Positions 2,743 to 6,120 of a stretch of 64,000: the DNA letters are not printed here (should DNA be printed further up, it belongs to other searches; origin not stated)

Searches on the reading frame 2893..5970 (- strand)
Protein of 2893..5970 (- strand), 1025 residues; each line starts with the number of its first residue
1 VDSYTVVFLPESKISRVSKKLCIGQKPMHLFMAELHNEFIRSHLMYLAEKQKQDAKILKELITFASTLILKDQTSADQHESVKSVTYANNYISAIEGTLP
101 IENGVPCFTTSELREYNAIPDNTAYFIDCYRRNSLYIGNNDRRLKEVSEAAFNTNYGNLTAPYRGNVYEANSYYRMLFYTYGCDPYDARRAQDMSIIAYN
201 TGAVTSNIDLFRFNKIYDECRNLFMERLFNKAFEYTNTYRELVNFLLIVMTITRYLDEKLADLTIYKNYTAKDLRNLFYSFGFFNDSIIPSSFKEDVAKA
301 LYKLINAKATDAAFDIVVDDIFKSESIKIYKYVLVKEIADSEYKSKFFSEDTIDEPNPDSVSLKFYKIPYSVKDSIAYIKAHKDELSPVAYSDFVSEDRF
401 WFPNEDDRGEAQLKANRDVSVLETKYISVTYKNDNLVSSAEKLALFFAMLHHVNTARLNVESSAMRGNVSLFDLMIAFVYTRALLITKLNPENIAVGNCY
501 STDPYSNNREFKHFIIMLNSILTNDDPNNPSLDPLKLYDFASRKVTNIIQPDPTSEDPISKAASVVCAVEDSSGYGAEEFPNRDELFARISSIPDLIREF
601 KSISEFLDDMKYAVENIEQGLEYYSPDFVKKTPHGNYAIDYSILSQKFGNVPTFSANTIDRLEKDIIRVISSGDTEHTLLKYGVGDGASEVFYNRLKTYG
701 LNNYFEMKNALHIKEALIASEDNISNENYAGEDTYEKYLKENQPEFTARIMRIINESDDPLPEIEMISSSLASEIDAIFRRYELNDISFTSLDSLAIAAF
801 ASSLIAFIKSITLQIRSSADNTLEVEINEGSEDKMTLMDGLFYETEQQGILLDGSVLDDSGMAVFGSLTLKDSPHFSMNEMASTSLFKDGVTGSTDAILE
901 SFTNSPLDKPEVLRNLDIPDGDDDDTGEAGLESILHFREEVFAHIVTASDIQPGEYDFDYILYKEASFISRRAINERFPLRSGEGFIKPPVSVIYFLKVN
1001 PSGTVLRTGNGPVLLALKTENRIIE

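Call 8: search_protein_families(library=pfam, proteins=[window:2893-5970:-], max_evalue=0.001)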
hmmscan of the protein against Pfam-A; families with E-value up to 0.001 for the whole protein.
window:2893-5970:- (1025 aa): 0 families

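Call 50: search_protein_families(library=phrogs, proteins=[window:2893-5970:-], max_evalue=0.001)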
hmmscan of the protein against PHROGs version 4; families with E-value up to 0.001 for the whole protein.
window:2893-5970:- (1025 aa): 1 family
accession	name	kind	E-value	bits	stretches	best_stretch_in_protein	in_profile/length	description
phrog_20751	-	head and packaging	6.1e-32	111.8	2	168-452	72-331/739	virion structural protein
